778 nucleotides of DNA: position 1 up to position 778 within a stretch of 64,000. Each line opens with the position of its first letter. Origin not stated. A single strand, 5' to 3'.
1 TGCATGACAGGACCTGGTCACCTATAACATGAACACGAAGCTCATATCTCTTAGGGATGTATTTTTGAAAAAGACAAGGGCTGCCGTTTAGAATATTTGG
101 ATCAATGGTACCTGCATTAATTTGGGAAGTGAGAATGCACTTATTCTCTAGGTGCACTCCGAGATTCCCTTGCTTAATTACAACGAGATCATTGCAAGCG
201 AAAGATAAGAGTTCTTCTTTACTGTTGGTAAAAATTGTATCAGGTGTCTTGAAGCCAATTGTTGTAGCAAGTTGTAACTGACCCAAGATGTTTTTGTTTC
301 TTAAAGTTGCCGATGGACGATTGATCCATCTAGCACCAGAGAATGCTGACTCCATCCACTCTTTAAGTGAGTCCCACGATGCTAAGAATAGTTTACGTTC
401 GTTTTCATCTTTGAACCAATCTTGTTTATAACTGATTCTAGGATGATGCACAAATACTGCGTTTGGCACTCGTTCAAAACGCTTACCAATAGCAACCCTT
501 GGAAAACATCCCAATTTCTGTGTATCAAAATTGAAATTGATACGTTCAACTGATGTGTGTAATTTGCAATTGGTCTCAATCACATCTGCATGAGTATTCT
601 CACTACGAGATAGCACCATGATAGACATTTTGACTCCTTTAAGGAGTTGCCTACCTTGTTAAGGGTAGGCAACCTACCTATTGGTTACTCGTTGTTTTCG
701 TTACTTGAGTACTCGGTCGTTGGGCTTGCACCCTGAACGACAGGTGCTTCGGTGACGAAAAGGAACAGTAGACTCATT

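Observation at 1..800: Candidate graspetide (ATP-grasp-modified RiPP) locus at the window edge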

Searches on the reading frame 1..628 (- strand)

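Call 4: search_protein_families(library=pfam, proteins=[window:1-628:-], max_evalue=10)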
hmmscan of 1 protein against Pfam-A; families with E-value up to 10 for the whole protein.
window:1-628:- (209 aa): 0 families

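Call 5: search_protein_families(library=ncbifam, proteins=[window:1-628:-], max_evalue=10)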
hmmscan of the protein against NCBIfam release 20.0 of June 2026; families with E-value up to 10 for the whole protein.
window:1-628:- (209 aa): 5 families
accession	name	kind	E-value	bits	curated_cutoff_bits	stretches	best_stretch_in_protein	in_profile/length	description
TIGR04187.1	GRASP_SAV_5884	subfamily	5.6e-16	58.6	350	1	94-207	104-220/312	ATP-grasp ribosomal peptide maturase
TIGR04185.1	ATPgraspMvdC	equivalog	1e-14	54.4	425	1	82-206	92-222/318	MvdC family ATP-grasp ribosomal peptide maturase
TIGR04184.1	ATPgraspMvdD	equivalog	8.7e-12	44.8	475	1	64-208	73-225/321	MvdD family ATP-grasp ribosomal peptide maturase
TIGR04192.1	GRASP_w_spasm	equivalog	1.1e-10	41.3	230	1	67-207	75-224/318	grasp-with-spasm system ATP-grasp peptide maturase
TIGR00768.1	rimK_fam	subfamily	0.00049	19.5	143.4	1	97-209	71-190/276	RimK family alpha-L-glutamate ligase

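Call 8: find_homologous_proteins(query=window:1-628:-)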
Query window:1-628:- (209 aa): 34 proteins with E <= 0.001 among 110 candidates.
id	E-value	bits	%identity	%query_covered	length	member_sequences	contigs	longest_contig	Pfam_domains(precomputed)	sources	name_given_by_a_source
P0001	2.9e-135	466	98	100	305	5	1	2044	-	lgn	-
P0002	6.1e-81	289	62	100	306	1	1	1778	-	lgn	-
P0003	4.4e-79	283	61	100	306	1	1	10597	-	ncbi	-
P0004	3.3e-78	280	60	100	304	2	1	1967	-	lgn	-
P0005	1.2e-77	278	58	100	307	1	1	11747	-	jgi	jgi:hypothetical protein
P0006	1.2e-77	278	61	98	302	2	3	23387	-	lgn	-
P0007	2.6e-77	277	59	100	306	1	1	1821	-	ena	-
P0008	3.5e-77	276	59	100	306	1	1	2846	-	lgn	-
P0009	9.1e-77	275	60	100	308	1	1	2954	PF08443.17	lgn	-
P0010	1.7e-76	274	59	100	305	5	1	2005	-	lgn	-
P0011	1.4e-75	271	59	100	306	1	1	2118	-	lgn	-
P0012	1.6e-75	271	57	100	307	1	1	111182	-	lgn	-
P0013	4.8e-75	269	59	100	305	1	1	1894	-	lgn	-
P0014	7.8e-75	269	59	100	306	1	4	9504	-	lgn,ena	-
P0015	6.2e-74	266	57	100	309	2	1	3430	-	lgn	-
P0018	1.0e-72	262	56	100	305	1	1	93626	-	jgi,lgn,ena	-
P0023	4.6e-68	247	54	100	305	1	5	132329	-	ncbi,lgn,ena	-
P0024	1.4e-67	245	55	100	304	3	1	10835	-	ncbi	-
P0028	1.1e-62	229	64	76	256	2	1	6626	-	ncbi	ncbi:MAG: hypothetical protein AAB461_01710, partial [Patescibacteria group bacterium]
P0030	5.6e-49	184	47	100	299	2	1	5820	-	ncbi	-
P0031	1.3e-36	144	40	100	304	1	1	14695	PF08443.17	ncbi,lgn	-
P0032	1.6e-31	127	37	100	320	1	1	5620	-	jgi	jgi:glutathione synthase/RimK-type ligase-like ATP-grasp enzyme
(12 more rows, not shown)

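Call 9: find_related_loci(query=window:1-628:-, collection=genome_contigs, flank=10000)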
Query window:1-628:- (209 aa) in genome_contigs; peptide patterns used: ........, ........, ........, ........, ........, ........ (x = any residue, [..] = any of these).
67 stretches matched a pattern; 2 encode a relative of the query (tblastn E <= 1e-3); 2 distinct loci.
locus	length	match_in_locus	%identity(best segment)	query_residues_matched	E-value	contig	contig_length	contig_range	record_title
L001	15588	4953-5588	59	1-209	6e-81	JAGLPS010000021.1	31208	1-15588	MAG: Candidatus Paceibacterota bacterium isolate RS_8_2 ROV157_8.bin.2.fa_21, whole genome shotgun sequence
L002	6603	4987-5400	33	72-209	1e-19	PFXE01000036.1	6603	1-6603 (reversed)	MAG: Candidatus Zambryskibacteria bacterium CG_4_9_14_3_um_filter_40_16 CG_4_9_14_3_um_filter_150_scaffold_33115_c, whol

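Call 10: find_encoding_contigs(protein=P0001, flank=5000, max_places=3)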
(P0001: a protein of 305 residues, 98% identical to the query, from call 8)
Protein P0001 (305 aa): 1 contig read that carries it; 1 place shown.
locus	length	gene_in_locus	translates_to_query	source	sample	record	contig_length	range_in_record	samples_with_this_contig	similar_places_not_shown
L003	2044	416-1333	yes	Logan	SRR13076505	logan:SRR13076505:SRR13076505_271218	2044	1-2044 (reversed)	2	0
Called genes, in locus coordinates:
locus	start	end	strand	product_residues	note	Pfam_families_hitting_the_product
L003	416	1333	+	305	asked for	-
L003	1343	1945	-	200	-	-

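Call 11: find_encoding_contigs(protein=P0012, flank=6000, max_places=2)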
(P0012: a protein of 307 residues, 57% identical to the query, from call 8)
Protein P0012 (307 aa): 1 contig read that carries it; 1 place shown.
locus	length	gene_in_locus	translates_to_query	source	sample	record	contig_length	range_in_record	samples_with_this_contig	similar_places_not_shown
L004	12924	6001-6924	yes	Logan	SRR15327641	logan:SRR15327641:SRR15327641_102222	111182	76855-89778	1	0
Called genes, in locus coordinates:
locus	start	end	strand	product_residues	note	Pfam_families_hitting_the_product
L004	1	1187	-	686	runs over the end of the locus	PF02518:HATPase_c, PF00204:DNA_gyraseB, PF01751:Toprim, PF00986:DNA_gyraseB_C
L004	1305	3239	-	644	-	PF03483:B3_4, PF03484:B5, PF17759:tRNA_synthFbeta (weak), PF03147:FDX-ACB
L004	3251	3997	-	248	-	PF01409:tRNA-synt_2d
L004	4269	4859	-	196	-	PF00889:EF_TS, PF25025:EF-Ts_N (weak)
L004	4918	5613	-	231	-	PF00318:Ribosomal_S2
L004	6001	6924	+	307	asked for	-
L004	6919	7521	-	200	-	-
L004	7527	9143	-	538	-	PF16927:HisKA_7TM, PF00512:HisKA, PF02518:HATPase_c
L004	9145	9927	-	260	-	PF01841:Transglut_core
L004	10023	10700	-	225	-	PF01553:Acyltransferase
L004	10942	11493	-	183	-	PF27765:UCP032817-like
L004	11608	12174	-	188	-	PF13489:Methyltransf_23, PF03848:TehB, PF13649:Methyltransf_25, PF13847:Methyltransf_31 (weak), PF08241:Methyltransf_11, PF08242:Methyltransf_12 (weak)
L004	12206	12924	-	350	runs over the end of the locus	PF00226:DnaJ, PF01556:DnaJ_C, PF00684:DnaJ_CXXCXGXG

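Call 12: find_encoding_contigs(protein=P0018, flank=6000, max_places=2)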
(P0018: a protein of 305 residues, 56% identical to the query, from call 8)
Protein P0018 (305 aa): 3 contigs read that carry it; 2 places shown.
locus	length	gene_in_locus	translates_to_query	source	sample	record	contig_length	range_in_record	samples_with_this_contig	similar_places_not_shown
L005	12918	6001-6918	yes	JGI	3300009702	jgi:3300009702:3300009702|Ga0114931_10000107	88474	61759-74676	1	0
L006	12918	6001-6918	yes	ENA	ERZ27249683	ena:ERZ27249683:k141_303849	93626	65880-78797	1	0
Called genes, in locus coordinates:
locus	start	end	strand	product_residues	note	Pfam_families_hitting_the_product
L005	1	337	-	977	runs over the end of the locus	PF00171:Aldedh, PF01921:tRNA-synt_1f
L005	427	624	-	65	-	-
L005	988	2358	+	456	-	PF01553:Acyltransferase, PF12710:HAD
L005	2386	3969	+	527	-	PF16927:HisKA_7TM (weak), PF00512:HisKA, PF02518:HATPase_c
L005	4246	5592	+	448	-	PF01336:tRNA_anti-codon, PF00152:tRNA-synt_2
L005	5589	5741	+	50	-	PF02518:HATPase_c (weak)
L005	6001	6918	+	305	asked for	-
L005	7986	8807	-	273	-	PF10026:DUF2268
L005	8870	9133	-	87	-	-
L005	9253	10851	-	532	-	-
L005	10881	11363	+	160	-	-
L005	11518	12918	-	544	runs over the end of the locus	PF02463:SMC_N (faint), PF13555:AAA_29 (faint), PF00005:ABC_tran, PF01926:MMR_HSR1 (faint), PF13304:AAA_21 (faint), PF00005:ABC_tran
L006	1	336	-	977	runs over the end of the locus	PF00171:Aldedh, PF01921:tRNA-synt_1f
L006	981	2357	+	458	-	PF01553:Acyltransferase, PF12710:HAD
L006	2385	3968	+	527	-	PF16927:HisKA_7TM (weak), PF00512:HisKA, PF02518:HATPase_c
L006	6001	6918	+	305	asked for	-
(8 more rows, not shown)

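Call 13: find_encoding_contigs(protein=P0023, flank=6000, max_places=2)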
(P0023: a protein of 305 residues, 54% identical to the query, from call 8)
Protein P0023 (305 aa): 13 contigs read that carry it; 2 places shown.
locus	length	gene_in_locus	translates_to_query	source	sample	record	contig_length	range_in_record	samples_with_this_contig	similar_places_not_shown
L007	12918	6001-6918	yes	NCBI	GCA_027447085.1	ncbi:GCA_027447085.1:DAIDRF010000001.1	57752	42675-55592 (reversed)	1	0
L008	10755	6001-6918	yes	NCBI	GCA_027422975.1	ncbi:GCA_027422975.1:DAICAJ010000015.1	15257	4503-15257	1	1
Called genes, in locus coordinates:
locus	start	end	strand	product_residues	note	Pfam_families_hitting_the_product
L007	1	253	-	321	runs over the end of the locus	-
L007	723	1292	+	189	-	PF13302:Acetyltransf_3, PF00583:Acetyltransf_1 (weak)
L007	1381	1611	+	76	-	-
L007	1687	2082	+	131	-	-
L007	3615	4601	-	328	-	PF21068:ATPgraspMvdD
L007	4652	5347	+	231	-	-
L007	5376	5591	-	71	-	-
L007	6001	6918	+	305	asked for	-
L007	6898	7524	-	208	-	-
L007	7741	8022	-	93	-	-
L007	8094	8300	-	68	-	-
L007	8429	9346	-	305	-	PF18962:Por_Secre_tail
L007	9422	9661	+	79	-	-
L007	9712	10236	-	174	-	PF01841:Transglut_core, PF04473:DUF553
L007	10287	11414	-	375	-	PF04055:Radical_SAM, PF13186:SPASM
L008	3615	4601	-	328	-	PF21068:ATPgraspMvdD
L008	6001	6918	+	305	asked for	-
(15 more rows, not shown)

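Call 16: find_encoding_contigs(protein=P0031, flank=5000, max_places=2)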
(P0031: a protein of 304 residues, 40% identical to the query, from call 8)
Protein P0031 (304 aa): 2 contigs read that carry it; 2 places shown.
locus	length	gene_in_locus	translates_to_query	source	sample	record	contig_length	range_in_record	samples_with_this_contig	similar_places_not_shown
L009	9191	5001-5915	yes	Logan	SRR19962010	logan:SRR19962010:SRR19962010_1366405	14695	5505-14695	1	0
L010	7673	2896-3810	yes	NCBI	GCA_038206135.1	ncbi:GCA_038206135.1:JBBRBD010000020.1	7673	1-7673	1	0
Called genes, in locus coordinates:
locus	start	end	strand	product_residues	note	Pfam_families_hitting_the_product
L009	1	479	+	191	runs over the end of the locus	PF05198:IF3_N, PF00707:IF3_C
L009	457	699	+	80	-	PF01632:Ribosomal_L35p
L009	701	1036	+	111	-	PF00453:Ribosomal_L20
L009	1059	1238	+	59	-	-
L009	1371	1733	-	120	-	PF09966:DUF2200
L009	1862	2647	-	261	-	PF00106:adh_short, PF08659:KR, PF13561:adh_short_C2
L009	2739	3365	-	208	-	PF02469:Fasciclin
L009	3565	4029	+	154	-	PF22381:Staph_reg_Sar_Rot, PF12802:MarR_2 (weak), PF01047:MarR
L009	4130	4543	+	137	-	PF10604:Polyketide_cyc2 (weak), PF08327:AHSA1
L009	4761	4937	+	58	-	-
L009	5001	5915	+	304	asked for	PF08443:RimK (faint)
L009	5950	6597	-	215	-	-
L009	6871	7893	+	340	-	PF02912:Phe_tRNA-synt_N, PF01409:tRNA-synt_2d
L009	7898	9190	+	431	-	?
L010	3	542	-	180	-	?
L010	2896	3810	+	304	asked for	PF08443:RimK (faint)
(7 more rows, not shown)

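Call 17: find_encoding_contigs(protein=P0032, flank=5000, max_places=2)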
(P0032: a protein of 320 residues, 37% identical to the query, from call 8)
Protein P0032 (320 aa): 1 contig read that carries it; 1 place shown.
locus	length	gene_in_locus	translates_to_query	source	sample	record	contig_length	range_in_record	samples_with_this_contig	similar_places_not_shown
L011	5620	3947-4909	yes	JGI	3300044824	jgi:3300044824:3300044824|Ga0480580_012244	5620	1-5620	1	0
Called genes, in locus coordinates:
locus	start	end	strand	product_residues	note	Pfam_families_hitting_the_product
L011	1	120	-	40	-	?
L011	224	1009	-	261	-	-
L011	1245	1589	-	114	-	-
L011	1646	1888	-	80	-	-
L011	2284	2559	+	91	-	-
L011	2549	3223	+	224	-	-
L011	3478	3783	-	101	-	-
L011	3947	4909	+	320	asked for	-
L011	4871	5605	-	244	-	PF00561:Abhydrolase_1 (weak), PF12697:Abhydrolase_6 (weak)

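Call 18: find_encoding_contigs(protein=P0030, flank=5000, max_places=2)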
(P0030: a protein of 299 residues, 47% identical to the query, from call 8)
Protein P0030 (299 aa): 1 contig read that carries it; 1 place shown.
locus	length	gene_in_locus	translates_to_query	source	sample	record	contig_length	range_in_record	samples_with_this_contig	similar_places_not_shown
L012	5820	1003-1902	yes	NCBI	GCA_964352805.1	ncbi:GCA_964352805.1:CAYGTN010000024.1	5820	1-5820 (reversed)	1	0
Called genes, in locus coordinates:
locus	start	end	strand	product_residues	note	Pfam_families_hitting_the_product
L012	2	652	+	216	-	?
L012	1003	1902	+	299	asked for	-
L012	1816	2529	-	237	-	-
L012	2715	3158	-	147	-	PF00293:NUDIX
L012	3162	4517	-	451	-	PF13641:Glyco_tranf_2_3 (weak), PF13632:Glyco_trans_2_3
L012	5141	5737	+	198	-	PF13238:AAA_18 (weak), PF13521:AAA_28 (weak), PF13671:AAA_33 (weak), PF02223:Thymidylate_kin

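Call 29: search_protein_families(library=ncbifam, proteins=[P0001, L003:1343-1945:-, L009:5950-6597:-, L011:4871-5605:-, L002:3935-4513:+, L002:4726-5682:+], max_evalue=1)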
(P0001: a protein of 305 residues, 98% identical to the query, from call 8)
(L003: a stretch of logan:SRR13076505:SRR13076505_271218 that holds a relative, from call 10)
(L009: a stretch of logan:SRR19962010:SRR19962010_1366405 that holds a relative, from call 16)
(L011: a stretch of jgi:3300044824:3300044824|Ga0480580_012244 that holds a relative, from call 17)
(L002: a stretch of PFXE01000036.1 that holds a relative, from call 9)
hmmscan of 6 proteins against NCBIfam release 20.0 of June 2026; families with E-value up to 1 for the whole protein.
P0001 (305 aa): 7 families
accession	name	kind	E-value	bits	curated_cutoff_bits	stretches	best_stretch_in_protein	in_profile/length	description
TIGR04187.1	GRASP_SAV_5884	subfamily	3.4e-40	138.2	350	1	94-300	104-311/312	ATP-grasp ribosomal peptide maturase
TIGR04185.1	ATPgraspMvdC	equivalog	3.1e-39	135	425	1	84-302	94-318/318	MvdC family ATP-grasp ribosomal peptide maturase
TIGR04184.1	ATPgraspMvdD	equivalog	9.5e-36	123.6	475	1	72-301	80-320/321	MvdD family ATP-grasp ribosomal peptide maturase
TIGR04192.1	GRASP_w_spasm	equivalog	1.6e-28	100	230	1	72-283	90-301/318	grasp-with-spasm system ATP-grasp peptide maturase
TIGR00768.1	rimK_fam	subfamily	1.6e-08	34.3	143.4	1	97-298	71-274/276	RimK family alpha-L-glutamate ligase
NF040720.1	MptN_Meth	equivalog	1.8e-07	30.5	350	1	97-300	85-290/291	tetrahydromethanopterin:alpha-L-glutamate ligase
TIGR02144.1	LysX_arch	equivalog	0.03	13.4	275.6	1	186-299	166-274/281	lysine biosynthesis protein LysX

L003:1343-1945:- (200 aa): 0 families

L009:5950-6597:- (215 aa): 3 families
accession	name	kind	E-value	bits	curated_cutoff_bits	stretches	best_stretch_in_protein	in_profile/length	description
NF050089.1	i_nPHAscl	equivalog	0.0056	15.8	300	1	11-98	8-100/288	intracellular short-chain-length polyhydroxyalkanoate depolymerase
TIGR03100.1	hydr1_PEP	hypoth_equivalog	0.026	13.8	168.45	1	173-214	229-273/274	hydrolase 1, exosortase A system-associated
NF011457.0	PRK14875.1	equivalog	0.03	13.3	307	1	19-98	129-214/372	acetoin dehydrogenase dihydrolipoyllysine-residue acetyltransferase subunit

L011:4871-5605:- (244 aa): 2 families
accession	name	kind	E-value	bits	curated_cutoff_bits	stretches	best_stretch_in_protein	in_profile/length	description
TIGR03100.1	hydr1_PEP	hypoth_equivalog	2.7e-06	26.9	168.45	2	41-126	44-134/274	hydrolase 1, exosortase A system-associated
NF011457.0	PRK14875.1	equivalog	0.00019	20.5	307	1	23-124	130-228/372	acetoin dehydrogenase dihydrolipoyllysine-residue acetyltransferase subunit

L002:3935-4513:+ (192 aa): 0 families

L002:4726-5682:+ (318 aa): 13 families
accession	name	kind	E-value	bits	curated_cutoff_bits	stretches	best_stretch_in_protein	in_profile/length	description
TIGR04187.1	GRASP_SAV_5884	subfamily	2.3e-71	240.6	350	1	2-316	2-312/312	ATP-grasp ribosomal peptide maturase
TIGR04184.1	ATPgraspMvdD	equivalog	6.5e-58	196.4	475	1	7-315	7-319/321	MvdD family ATP-grasp ribosomal peptide maturase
TIGR04185.1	ATPgraspMvdC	equivalog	3.1e-53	180.9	425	1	3-315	3-316/318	MvdC family ATP-grasp ribosomal peptide maturase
TIGR04192.1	GRASP_w_spasm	equivalog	6.5e-37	127.5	230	1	2-314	1-317/318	grasp-with-spasm system ATP-grasp peptide maturase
TIGR00768.1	rimK_fam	subfamily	4.5e-17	62.3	143.4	1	108-301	73-262/276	RimK family alpha-L-glutamate ligase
NF040720.1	MptN_Meth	equivalog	3e-13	49.5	350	1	100-312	78-287/291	tetrahydromethanopterin:alpha-L-glutamate ligase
TIGR01380.1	glut_syn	equivalog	7.7e-08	31.7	299.05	1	108-278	109-274/312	glutathione synthase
NF003573.0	PRK05246.1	equivalog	2.7e-07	29.7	272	1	108-278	110-275/316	glutathione synthase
TIGR02144.1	LysX_arch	equivalog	1.1e-06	27.9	275.6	1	111-293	76-253/281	lysine biosynthesis protein LysX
NF005315.0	PRK06849.1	equivalog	0.0014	17.8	406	1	118-292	112-274/389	hypothetical protein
NF009110.0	PRK12458.1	subfamily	0.0066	15.5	408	1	109-165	122-177/349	glutathione synthetase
NF006367.0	PRK08591.1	subfamily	0.016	14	597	1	203-295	199-294/451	acetyl-CoA carboxylase biotin carboxylase subunit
TIGR00514.1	accC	equivalog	0.024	13.5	626.5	1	201-295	197-294/449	acetyl-CoA carboxylase biotin carboxylase subunit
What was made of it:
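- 1..628 (-): 5' part (codons 1-209 of 305) of an ATP-grasp ligase of the graspetide-synthetase clade, cut by the window edge. NCBIfam TIGR04187 3e-40, MvdC 3e-39, MvdD 1e-35, RimK 2e-8 (call 29).
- On Graspetide (omega-ester/amide RiPP) biosynthetic locus: NCBIfam gives 3e-40 to 2e-28 for four graspetide models against RimK 2e-8 and LysX 0.03 (call 29).
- On MvdC/MvdD microviridin maturases (TIGR04185/TIGR04184), SAV_5884 subfamily (TIGR04187), grasp-with-spasm (TIGR04192): Full-length P0001 scores 135, 124, 138 and 100 bits against cutoffs of 425, 475, 350 and 230 (call 29).
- On RimK / LysX-ArgX with a C-terminal-Glu substrate or carrier: RimK scores 34 bits against a cutoff of 143, and LysX gives E 0.03 (call 29).
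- NCBIfam ranking (call 29). Sequence profiles separate the groups by about 30 orders of magnitude: graspetide models 1e-28 to 1e-40, RimK 2e-8, LysX 0.03 (call 29).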

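Call 30: search_protein_families(library=pfam, proteins=[P0001, L003:1343-1945:-, L009:5950-6597:-, L011:4871-5605:-, L002:3935-4513:+, L002:4726-5682:+], max_evalue=1)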
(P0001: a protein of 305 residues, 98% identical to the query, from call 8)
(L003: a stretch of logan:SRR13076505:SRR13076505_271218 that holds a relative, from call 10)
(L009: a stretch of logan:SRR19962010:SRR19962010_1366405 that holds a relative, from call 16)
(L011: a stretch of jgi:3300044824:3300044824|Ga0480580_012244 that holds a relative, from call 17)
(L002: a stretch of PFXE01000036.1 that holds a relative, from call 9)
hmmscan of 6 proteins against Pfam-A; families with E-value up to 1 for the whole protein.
P0001 (305 aa): 0 families

L003:1343-1945:- (200 aa): 2 families
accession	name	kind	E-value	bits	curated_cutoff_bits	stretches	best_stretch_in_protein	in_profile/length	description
PF12697.13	Abhydrolase_6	-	0.0011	20.1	26.3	1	23-102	17-100/217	Alpha/beta hydrolase family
PF06821.19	Ser_hydrolase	-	0.24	11.7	22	1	25-85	14-72/172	Serine hydrolase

L009:5950-6597:- (215 aa): 13 families
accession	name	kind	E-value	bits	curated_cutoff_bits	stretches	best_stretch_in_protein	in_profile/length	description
PF00561.26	Abhydrolase_1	-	3.7e-05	24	25.8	1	24-124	2-117/245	alpha/beta hydrolase fold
PF05728.18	UPF0227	-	0.0061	16.9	21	1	25-200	2-176/187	Uncharacterised protein family (UPF0227)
PF02450.21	LCAT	-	0.0067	16.1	21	1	56-97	95-136/392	Lecithin:cholesterol acyltransferase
PF12697.13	Abhydrolase_6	-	0.0074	17.4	26.3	1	25-122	1-103/217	Alpha/beta hydrolase family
PF06821.19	Ser_hydrolase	-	0.0083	16.5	22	1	26-97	2-70/172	Serine hydrolase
PF07819.20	PGAP1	-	0.033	14.4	24.3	1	74-123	77-128/233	PGAP1-like alpha/beta domain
PF05990.18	DUF900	-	0.033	14.1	20.5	1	54-97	65-109/232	Alpha/beta hydrolase of unknown function (DUF900)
PF12146.15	Hydrolase_4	-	0.049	13.3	27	1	56-97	49-91/239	Serine aminopeptidase, S33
PF05057.20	DUF676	-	0.062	13.2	20.3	1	24-99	7-95/217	Putative serine esterase (DUF676)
PF24322.2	Tle3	-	0.062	13.2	27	1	78-105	178-205/321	T6SS Tle3 phospholipase effector domain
PF01674.24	Lipase_2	-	0.1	12.5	20.3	1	25-96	4-89/219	Lipase (class 2)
PF00082.27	Peptidase_S8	-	0.12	12.1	21.8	1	67-171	94-155/288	Subtilase family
PF01764.32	Lipase_3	-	0.16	12.3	22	1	68-103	48-84/140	Lipase (class 3)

L011:4871-5605:- (244 aa): 7 families
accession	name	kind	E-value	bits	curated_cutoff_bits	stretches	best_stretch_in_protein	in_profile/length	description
PF00561.26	Abhydrolase_1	-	9.7e-06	25.9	25.8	1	27-111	2-84/245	alpha/beta hydrolase fold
PF12697.13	Abhydrolase_6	-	1.1e-05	26.7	26.3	1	28-137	1-94/217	Alpha/beta hydrolase family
PF12146.15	Hydrolase_4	-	0.006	16.4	27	1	26-111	5-91/239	Serine aminopeptidase, S33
PF06821.19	Ser_hydrolase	-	0.015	15.7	22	1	86-113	45-72/172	Serine hydrolase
PF17527.7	ALC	-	0.041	13.9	25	0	103-139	108-144/177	Phage ALC protein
PF05057.20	DUF676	-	0.15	12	20.3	1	25-107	5-89/217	Putative serine esterase (DUF676)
PF20409.4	SnoaL_5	-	0.24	12.3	24.1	1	74-105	48-79/118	SnoaL-like domain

L002:3935-4513:+ (192 aa): 5 families
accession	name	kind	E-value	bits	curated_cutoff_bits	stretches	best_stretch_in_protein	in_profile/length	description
PF00561.26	Abhydrolase_1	-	3.7e-07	30.5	25.8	2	10-132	34-132/245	alpha/beta hydrolase fold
PF12146.15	Hydrolase_4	-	0.0022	17.8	27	1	59-129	69-139/239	Serine aminopeptidase, S33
PF02632.19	BioY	-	0.045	14.2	25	1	66-96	56-86/140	BioY family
PF12695.13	Abhydrolase_5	-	0.072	13.3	27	1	18-106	10-97/164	Alpha/beta hydrolase family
PF05388.16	Carbpep_Y_N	-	0.085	13.6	25.8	1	61-114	24-82/127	Carboxypeptidase Y pro-peptide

L002:4726-5682:+ (318 aa): 7 families
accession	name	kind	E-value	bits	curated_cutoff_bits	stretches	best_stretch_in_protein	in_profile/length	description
PF02955.21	GSH-S_ATP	-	2e-07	31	23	1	137-278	12-152/175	Prokaryotic glutathione synthetase, ATP-grasp domain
PF08443.16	RimK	-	7.2e-07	29.4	21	1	136-301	17-174/188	RimK-like ATP-grasp domain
PF21068.3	ATPgraspMvdD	-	0.00016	22.2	27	1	3-113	3-116/121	MvdD pre-ATP grasp domain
PF18299.6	R2K_2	-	0.0039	17.5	26.2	1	196-292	51-130/147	ATP-grasp domain, R2K clade family 2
PF02786.22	CPSase_L_D2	-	0.02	14.9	19.8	1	197-292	79-178/211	Carbamoyl-phosphate synthase L chain, ATP binding domain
PF14398.11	ATPgrasp_YheCD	-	0.025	14.3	26.8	1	109-167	3-59/255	YheC/D like ATP-grasp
PF09921.14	DUF2153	-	0.15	12.3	23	0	93-124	35-67/123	Uncharacterized protein conserved in archaea (DUF2153)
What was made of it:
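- On Graspetide (omega-ester/amide RiPP) biosynthetic locus: There is no Pfam PF21068 hit, and NCBIfam alignments start at residues 72-94 (calls 29, 30).
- On Alpha/beta-hydrolase fold serine hydrolase (partner protein): Pfam scores are only at or below threshold (call 30).
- Closest known: Microviridin-type graspetide systems. Different: There is no Pfam MvdD pre-ATP-grasp hit (call 30).
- Closest known: Small cap-bearing carboxyl-esterases. Different: Pfam scores are below or at threshold (call 30).
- The enzyme scores far below the curated cutoffs of every NCBIfam graspetide model (138 bits against 230-475) and has no Pfam hit, not even to the MvdD pre-ATP-grasp domain (calls 29, 30).
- Tried and rejected: Pfam on the 209 aa fragment and on full-length P0001: no hit at E <= 1-10 (calls 4, 30).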
